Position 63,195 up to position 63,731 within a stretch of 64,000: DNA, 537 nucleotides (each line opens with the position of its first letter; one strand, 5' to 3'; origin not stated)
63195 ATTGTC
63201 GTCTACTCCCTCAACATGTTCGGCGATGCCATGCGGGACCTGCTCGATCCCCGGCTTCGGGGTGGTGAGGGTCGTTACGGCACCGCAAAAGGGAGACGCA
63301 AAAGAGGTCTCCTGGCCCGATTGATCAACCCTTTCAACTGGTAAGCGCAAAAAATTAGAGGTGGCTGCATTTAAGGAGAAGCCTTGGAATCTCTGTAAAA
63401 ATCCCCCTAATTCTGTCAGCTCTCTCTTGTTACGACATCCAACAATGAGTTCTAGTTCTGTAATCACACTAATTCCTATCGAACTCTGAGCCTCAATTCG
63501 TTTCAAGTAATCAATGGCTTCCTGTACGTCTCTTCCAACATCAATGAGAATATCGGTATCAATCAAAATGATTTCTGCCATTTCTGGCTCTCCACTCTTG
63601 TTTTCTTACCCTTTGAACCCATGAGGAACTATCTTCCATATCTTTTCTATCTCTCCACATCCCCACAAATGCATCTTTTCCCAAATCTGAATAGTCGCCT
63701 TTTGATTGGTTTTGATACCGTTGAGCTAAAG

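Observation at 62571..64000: Decaying cluster 3: permease pseudogene, vapBC-like remnant and a convergent truncated permease copy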

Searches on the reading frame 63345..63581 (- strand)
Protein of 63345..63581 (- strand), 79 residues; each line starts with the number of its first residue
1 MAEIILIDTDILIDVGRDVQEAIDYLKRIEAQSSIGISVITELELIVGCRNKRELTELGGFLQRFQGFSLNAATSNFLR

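Call 5: search_protein_families(library=pfam, proteins=[window:63345-63581:-], max_evalue=1)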
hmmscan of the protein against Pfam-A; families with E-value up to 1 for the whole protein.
window:63345-63581:- (79 aa): 2 families
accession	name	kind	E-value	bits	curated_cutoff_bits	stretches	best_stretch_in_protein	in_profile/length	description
PF01850.27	PIN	-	5.7e-05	24.2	23.6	1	5-60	1-62/120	PIN domain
PF02536.19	mTERF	-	0.048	13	23.1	1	16-58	66-108/314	mTERF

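Call 6: search_protein_families(library=ncbifam, proteins=[window:63345-63581:-], max_evalue=1)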
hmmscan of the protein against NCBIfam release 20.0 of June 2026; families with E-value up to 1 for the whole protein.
window:63345-63581:- (79 aa): 2 families
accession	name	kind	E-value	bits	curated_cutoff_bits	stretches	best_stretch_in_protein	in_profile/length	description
NF047959.1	TA_toxin_VapC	equivalog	3.7e-06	27.1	80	1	5-72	1-69/125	type II toxin-antitoxin system VapC family toxin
NF047863.1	VapCLeptosp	equivalog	0.015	15.6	140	1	6-66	2-66/130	type II toxin-antitoxin system tRNA(fMet)-specific endonuclease VapC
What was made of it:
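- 63354..63581 (-): 5' part (about codons 1-76 of ~129) of a vapC (PIN) toxin gene. It keeps D8 and E42 and lacks the C-terminal half. The open frame runs on antisense through dppC to 63102, giving a 159-aa ORF with no meaning. Pfam PF01850 and NCBIfam VapC (calls 5, 6).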

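Call 23: find_homologous_proteins(query=window:63348-63581:-, max_evalue=0.001)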
Query seq(78 aa) (78 aa): 121 proteins with E <= 0.001 among 123 candidates; the best 120 are listed.
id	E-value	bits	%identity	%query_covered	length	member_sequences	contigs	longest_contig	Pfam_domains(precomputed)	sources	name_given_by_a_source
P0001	3.5e-36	140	94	99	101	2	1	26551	-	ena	-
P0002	2.3e-24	102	87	81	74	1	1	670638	-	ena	-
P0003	2.9e-19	86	61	97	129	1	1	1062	PF01850.28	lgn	-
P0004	8.2e-19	85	54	97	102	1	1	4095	PF01850.28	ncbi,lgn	ncbi:MAG: PIN domain-containing protein [Anaerolineae bacterium]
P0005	8.5e-19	85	59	97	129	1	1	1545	PF01850.28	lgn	-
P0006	2.1e-18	83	61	97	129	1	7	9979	PF01850.28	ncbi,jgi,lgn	-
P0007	3.9e-18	83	62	91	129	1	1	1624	PF01850.28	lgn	-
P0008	8.5e-18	82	62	91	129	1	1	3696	PF01850.28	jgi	-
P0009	1.6e-17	81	53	97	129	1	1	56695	PF01850.28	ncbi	-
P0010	2.0e-17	80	53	94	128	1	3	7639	PF01850.28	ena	-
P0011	1.1e-16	78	58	91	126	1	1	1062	PF01850.28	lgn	-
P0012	1.3e-16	78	57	96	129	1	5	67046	PF01850.28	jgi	jgi:predicted nucleic acid-binding protein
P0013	1.9e-16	77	56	96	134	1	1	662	PF01850.28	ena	-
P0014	2.3e-16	77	58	91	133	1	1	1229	PF01850.28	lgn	-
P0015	3.9e-16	76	59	97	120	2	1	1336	PF01850.28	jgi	-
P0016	5.8e-16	76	52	99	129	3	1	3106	PF01850.28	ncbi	-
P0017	6.9e-16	76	54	97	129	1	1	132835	PF01850.28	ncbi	-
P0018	9.1e-16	75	56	96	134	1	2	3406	PF01850.28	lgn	-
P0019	1.2e-15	75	57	90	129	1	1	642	PF01850.28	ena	-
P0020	1.2e-15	75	54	97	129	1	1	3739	PF01850.28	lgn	-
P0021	1.9e-15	74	58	91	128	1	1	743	PF01850.28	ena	-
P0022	2.4e-15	74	56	97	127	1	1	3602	PF01850.28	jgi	jgi:predicted nucleic acid-binding protein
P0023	2.6e-15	74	54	97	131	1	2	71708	PF01850.28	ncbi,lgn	ncbi:MAG: type II toxin-antitoxin system VapC family toxin [Anaerolineae bacterium]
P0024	3.2e-15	73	50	97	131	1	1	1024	PF01850.28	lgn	-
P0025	3.8e-15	73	57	87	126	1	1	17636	PF01850.28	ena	-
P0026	5.1e-15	73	57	91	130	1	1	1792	PF01850.28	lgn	-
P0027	5.4e-15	73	64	78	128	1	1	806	PF01850.28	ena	-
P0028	5.8e-15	73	61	85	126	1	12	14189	PF01850.28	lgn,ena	-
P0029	6.2e-15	73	49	97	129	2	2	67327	PF01850.28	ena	-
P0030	7.7e-15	72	52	96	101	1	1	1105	PF01850.28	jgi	jgi:predicted nucleic acid-binding protein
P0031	7.9e-15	72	64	78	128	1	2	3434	PF01850.28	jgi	jgi:predicted nucleic acid-binding protein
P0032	8.2e-15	72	55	91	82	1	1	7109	PF01850.28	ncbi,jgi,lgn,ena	-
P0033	9.3e-15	72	55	91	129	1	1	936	PF01850.28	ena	-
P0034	1.1e-14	72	56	90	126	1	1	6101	PF01850.28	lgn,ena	-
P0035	1.4e-14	71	56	91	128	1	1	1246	PF01850.28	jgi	jgi:hypothetical protein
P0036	1.8e-14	71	59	82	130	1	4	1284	PF01850.28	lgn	-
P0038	2.3e-14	71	56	91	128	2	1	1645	PF01850.28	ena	-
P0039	3.7e-14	70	56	92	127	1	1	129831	PF01850.28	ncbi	-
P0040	4.1e-14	70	58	91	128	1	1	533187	PF01850.28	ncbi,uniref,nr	ncbi:type II toxin-antitoxin system VapC family toxin [Leptolyngbya sp. FACHB-261]|uniref:type II to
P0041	4.2e-14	70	51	97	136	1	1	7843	PF01850.28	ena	-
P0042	4.8e-14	70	50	97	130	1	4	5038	PF01850.28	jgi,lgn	-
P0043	5.3e-14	70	53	92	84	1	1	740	PF01850.28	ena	-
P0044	8.7e-14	69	58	91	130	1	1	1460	PF01850.28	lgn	-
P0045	9.5e-14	69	53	92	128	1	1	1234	PF01850.28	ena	-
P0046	1.0e-13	69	54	97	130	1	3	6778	PF01850.28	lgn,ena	-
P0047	1.1e-13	69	53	97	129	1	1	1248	PF01850.28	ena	-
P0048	1.2e-13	68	54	92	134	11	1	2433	PF01850.28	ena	-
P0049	1.2e-13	68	54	92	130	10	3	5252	PF01850.28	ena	-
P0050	1.3e-13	68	51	96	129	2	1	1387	PF01850.28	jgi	jgi:hypothetical protein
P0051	1.5e-13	68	51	97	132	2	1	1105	PF01850.28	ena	-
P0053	1.7e-13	68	60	77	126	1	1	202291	PF01850.28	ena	-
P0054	1.9e-13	68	65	79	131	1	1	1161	PF01850.28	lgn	-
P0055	2.4e-13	68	65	83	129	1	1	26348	PF01850.28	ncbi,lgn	-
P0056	2.6e-13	67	51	94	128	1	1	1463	PF01850.28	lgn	-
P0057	5.5e-13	66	53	85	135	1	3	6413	PF01850.28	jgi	jgi:predicted nucleic acid-binding protein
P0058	7.1e-13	66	50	97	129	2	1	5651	PF01850.28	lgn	-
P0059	7.8e-13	66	56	91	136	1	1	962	PF01850.28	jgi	jgi:hypothetical protein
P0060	8.3e-13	66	53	97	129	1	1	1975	PF01850.28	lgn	-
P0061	1.4e-12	65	49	96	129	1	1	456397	PF01850.28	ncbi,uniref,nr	ncbi:type II toxin-antitoxin system VapC family toxin [Aphanothece sacrum]|uniref:PIN domain protein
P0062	1.5e-12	65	51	96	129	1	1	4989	PF01850.28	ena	-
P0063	2.7e-12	64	58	85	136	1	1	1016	PF01850.28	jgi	jgi:predicted nucleic acid-binding protein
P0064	3.0e-12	64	52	91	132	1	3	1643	PF01850.28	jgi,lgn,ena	-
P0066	4.3e-12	64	51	96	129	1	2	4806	PF01850.28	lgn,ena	-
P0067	6.2e-12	63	57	83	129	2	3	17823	PF01850.28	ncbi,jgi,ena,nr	ncbi:MAG TPA: type II toxin-antitoxin system VapC family toxin [Ignavibacteria bacterium]|nr:type II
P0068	6.7e-12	63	56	87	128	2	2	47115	PF01850.28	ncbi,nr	ncbi:MAG: type II toxin-antitoxin system VapC family toxin [Pseudanabaena sp. RU_4_16]|nr:type II to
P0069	6.9e-12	63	55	91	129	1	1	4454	PF01850.28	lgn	-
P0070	8.1e-12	63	51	97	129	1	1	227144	PF01850.28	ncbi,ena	-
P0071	1.3e-11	62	56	81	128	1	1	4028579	PF01850.28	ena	-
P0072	1.4e-11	62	51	91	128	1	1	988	PF01850.28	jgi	-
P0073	1.5e-11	62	54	97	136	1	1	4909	PF01850.28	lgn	-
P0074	2.2e-11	61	55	85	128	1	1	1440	PF01850.28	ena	-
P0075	2.2e-11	61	57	77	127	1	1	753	PF01850.28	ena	-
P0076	3.9e-11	60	52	91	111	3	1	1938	PF01850.28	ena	-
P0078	6.1e-11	60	55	83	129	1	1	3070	PF01850.28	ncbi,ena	-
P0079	7.2e-11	60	55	91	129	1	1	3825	PF01850.28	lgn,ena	-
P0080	8.1e-11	59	50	95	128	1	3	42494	PF01850.28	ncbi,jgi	jgi:predicted nucleic acid-binding protein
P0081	8.1e-11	59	55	83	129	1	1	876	PF01850.28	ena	-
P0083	8.8e-11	59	51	92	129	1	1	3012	PF01850.28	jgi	-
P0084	1.0e-10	59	47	95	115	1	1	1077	PF01850.28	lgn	-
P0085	1.1e-10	59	47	95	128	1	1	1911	PF01850.28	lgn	-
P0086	1.2e-10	59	47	95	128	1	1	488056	PF01850.28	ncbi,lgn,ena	-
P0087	1.4e-10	59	55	83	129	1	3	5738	PF01850.28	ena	-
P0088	1.5e-10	59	52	81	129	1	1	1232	PF01850.28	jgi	jgi:predicted nucleic acid-binding protein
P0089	1.6e-10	59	55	83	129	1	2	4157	PF01850.28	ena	-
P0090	1.7e-10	58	55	83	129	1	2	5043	PF01850.28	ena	-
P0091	1.8e-10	58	55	83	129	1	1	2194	PF01850.28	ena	-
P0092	1.9e-10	58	49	97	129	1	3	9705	PF01850.28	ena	-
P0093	2.0e-10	58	54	91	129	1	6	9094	PF01850.28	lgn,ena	-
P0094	2.2e-10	58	48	96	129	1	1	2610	PF01850.28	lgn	-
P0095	2.3e-10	58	47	94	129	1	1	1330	PF01850.28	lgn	-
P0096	2.3e-10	58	55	83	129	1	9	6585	PF01850.28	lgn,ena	-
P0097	3.3e-10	58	49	97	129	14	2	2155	PF01850.28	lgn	-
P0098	4.0e-10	57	52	91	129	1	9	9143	PF01850.28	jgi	-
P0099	8.1e-10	56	50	91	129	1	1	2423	PF01850.28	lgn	-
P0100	9.2e-10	56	49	91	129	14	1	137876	PF01850.28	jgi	jgi:hypothetical protein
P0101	1.2e-9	56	54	83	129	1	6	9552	PF01850.28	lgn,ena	-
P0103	1.4e-9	56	51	91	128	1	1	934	PF01850.28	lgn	-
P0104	1.4e-9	56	48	94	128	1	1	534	PF01850.28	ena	-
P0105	1.7e-9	55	48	94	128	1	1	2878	PF01850.28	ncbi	-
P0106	1.7e-9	55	48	96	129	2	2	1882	PF01850.28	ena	-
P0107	1.8e-9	55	51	91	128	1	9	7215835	PF01850.28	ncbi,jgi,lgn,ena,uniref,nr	ncbi:type II toxin-antitoxin system VapC family toxin [Planktothricoides raciborskii]|uniref:Type II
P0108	1.9e-9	55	51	91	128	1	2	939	PF01850.28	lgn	-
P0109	2.1e-9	55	51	94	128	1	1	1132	PF01850.28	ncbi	-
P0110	2.1e-9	55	49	94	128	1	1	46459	PF01850.28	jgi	jgi:hypothetical protein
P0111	2.2e-9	55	46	95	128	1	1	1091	PF01850.28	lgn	-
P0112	2.2e-9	55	49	94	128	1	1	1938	PF01850.28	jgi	jgi:predicted nucleic acid-binding protein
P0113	4.0e-9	54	49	91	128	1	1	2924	PF01850.28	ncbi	ncbi:MAG: type II toxin-antitoxin system VapC family toxin [Crocosphaera sp.]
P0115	5.0e-9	54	48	94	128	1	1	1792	PF01850.28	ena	-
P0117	7.8e-9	53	49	91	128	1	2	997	PF01850.28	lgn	-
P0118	9.7e-9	53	47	94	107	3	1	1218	PF01850.28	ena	-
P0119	1.4e-7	49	50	85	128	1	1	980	PF01850.28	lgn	-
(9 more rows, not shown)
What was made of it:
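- On VapC / PIN-domain toxin (PF01850; NCBIfam NF047959): Phmmer-type hits are to 126-136-aa PIN proteins at 47-65 % identity (call 23).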

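Call 25: find_encoding_contigs(protein=P0001, flank=10000, max_places=6)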
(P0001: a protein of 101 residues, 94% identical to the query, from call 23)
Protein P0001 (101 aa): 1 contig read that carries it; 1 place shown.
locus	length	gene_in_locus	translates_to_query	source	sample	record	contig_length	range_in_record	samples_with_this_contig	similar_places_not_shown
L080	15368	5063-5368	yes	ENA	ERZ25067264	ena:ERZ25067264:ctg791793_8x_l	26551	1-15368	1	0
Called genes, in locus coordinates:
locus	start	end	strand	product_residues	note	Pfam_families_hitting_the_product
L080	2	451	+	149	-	?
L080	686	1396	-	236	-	PF08713:DNA_alkylation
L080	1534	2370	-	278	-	PF01430:HSP33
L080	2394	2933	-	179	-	PF04752:ChaC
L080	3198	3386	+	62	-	-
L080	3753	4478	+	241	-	PF19300:BPD_transp_1_N (weak)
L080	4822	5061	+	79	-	PF10047:DUF2281 (weak)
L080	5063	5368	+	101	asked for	-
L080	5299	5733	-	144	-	PF00528:BPD_transp_1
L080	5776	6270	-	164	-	PF12911:OppC_N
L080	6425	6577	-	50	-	-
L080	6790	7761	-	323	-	PF00528:BPD_transp_1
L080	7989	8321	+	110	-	PF05973:Gp49 (weak)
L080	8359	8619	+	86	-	PF21716:dnstrm_HI1420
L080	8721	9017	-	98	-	-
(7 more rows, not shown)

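Call 26: find_encoding_contigs(protein=P0002, flank=10000, max_places=6)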
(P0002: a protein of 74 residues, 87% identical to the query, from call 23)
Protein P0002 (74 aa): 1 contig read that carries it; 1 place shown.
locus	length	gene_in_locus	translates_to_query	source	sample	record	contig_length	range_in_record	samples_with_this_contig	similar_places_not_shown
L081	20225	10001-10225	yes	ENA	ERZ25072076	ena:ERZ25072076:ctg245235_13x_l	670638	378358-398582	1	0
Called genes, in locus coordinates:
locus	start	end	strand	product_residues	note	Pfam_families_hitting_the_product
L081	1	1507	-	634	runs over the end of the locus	-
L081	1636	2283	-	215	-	PF00300:His_Phos_1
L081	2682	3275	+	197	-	PF13302:Acetyltransf_3, PF13420:Acetyltransf_4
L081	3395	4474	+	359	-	PF01595:CNNM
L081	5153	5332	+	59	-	-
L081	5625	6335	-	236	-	PF08713:DNA_alkylation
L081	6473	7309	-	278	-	PF01430:HSP33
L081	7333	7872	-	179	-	PF04752:ChaC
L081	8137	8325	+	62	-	-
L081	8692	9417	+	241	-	PF19300:BPD_transp_1_N (weak)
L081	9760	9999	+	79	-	PF10047:DUF2281 (weak)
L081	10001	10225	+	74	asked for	-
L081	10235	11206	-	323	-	PF12911:OppC_N, PF00528:BPD_transp_1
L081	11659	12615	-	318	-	PF00528:BPD_transp_1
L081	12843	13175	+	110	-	PF05973:Gp49 (weak)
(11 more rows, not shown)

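Call 38: list_cluster_members(proteins=[P0121, P0001, P0002])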
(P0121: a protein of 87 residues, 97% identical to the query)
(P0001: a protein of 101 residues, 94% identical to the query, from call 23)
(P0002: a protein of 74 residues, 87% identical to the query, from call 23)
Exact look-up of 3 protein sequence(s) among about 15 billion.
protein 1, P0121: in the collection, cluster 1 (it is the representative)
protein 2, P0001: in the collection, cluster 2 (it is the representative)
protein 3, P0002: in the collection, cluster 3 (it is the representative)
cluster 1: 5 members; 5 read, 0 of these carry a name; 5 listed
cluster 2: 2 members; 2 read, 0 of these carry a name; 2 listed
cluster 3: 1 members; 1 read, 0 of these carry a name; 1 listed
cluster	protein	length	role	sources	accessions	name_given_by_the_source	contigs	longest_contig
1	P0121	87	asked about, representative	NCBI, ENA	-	-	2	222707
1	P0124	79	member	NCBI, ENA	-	-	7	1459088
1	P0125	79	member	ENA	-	-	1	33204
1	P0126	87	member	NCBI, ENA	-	-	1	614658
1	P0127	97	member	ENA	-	-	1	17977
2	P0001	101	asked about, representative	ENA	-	-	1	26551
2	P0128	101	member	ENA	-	-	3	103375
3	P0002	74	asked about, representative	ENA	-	-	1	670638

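Call 40: find_encoding_contigs(protein=P0124, flank=10000, max_places=10)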
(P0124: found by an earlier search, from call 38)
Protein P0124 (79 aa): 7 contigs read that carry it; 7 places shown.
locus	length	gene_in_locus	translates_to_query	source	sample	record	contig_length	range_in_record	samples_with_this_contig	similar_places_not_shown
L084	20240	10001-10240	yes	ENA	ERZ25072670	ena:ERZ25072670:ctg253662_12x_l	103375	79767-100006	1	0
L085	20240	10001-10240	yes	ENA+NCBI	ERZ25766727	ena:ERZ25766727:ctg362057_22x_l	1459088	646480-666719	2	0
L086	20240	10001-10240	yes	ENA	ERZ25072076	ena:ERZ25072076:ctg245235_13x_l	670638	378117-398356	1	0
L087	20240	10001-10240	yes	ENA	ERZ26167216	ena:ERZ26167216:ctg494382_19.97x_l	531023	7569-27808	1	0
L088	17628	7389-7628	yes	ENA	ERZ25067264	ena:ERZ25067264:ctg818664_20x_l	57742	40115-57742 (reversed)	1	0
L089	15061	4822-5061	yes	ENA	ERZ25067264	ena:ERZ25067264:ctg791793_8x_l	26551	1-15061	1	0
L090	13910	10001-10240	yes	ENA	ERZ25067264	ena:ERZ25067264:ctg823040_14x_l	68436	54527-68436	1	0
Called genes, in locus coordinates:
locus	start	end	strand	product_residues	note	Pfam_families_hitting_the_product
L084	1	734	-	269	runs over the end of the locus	-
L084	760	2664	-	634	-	-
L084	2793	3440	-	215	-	PF00300:His_Phos_1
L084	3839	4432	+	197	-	PF13302:Acetyltransf_3, PF13420:Acetyltransf_4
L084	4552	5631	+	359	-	PF01595:CNNM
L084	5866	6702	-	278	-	PF08713:DNA_alkylation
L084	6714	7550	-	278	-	PF01430:HSP33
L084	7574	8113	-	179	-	PF04752:ChaC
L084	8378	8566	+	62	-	-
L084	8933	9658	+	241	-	PF19300:BPD_transp_1_N (weak)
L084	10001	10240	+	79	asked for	PF10047:DUF2281 (weak)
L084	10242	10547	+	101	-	-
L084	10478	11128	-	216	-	PF00528:BPD_transp_1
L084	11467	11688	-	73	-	-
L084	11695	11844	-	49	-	-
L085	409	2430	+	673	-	PF00496:SBP_bac_5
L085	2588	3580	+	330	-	PF19300:BPD_transp_1_N (faint), PF00528:BPD_transp_1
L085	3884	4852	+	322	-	PF12911:OppC_N, PF00528:BPD_transp_1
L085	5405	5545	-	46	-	-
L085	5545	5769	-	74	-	PF04255:DUF433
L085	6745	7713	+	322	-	PF12911:OppC_N, PF00528:BPD_transp_1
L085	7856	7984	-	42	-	-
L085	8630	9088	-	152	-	PF01850:PIN, PF13470:PIN_3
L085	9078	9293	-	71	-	-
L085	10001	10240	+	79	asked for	PF10047:DUF2281 (weak)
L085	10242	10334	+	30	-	-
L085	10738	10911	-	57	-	-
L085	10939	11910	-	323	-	PF12911:OppC_N (weak), PF00528:BPD_transp_1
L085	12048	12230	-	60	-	PF00528:BPD_transp_1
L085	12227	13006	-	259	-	PF13340:DUF4096, PF01609:DDE_Tnp_1, PF13586:DDE_Tnp_1_2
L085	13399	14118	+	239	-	PF00144:Beta-lactamase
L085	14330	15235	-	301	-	-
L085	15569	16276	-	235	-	-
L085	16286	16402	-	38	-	-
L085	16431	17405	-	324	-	-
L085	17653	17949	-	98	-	PF00077:RVP (weak), PF13650:Asp_protease_2, PF13975:gag-asp_proteas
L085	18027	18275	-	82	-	-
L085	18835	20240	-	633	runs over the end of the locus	PF08238:Sel1 (weak), PF13857:Ank_5 (faint), PF00023:Ank (faint), PF12796:Ank_2, PF13637:Ank_4 (faint), PF12796:Ank_2, PF03781:FGE-sulfatase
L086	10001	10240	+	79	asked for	PF10047:DUF2281 (weak)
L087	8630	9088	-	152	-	PF01850:PIN, PF13470:PIN_3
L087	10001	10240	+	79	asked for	PF10047:DUF2281 (weak)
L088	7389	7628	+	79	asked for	PF10047:DUF2281 (weak)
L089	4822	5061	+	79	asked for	PF10047:DUF2281 (weak)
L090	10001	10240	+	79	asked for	PF10047:DUF2281 (weak)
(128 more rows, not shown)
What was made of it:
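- The antitoxin protein is identical in contigs from six samples (call 40).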

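Call 41: find_encoding_contigs(protein=P0126, flank=10000, max_places=10)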
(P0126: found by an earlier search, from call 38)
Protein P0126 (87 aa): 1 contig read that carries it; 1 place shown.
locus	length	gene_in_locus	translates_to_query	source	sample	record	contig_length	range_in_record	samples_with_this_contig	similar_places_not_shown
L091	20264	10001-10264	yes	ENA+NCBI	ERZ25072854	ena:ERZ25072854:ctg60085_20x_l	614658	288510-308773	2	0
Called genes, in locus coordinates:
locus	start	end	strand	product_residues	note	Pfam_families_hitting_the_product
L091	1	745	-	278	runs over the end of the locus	PF01430:HSP33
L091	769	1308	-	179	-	PF04752:ChaC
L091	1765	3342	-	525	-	PF05598:DUF772, PF01609:DDE_Tnp_1, PF13751:DDE_Tnp_1_6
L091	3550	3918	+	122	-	-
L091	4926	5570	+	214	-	-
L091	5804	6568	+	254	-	PF03328:HpcH_HpaI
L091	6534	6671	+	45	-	-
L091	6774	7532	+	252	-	PF00106:adh_short, PF08659:KR, PF13561:adh_short_C2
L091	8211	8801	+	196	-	PF00528:BPD_transp_1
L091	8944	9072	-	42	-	-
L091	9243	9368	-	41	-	-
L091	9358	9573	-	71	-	-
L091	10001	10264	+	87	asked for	PF10047:DUF2281 (weak)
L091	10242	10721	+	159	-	-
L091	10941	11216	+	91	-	-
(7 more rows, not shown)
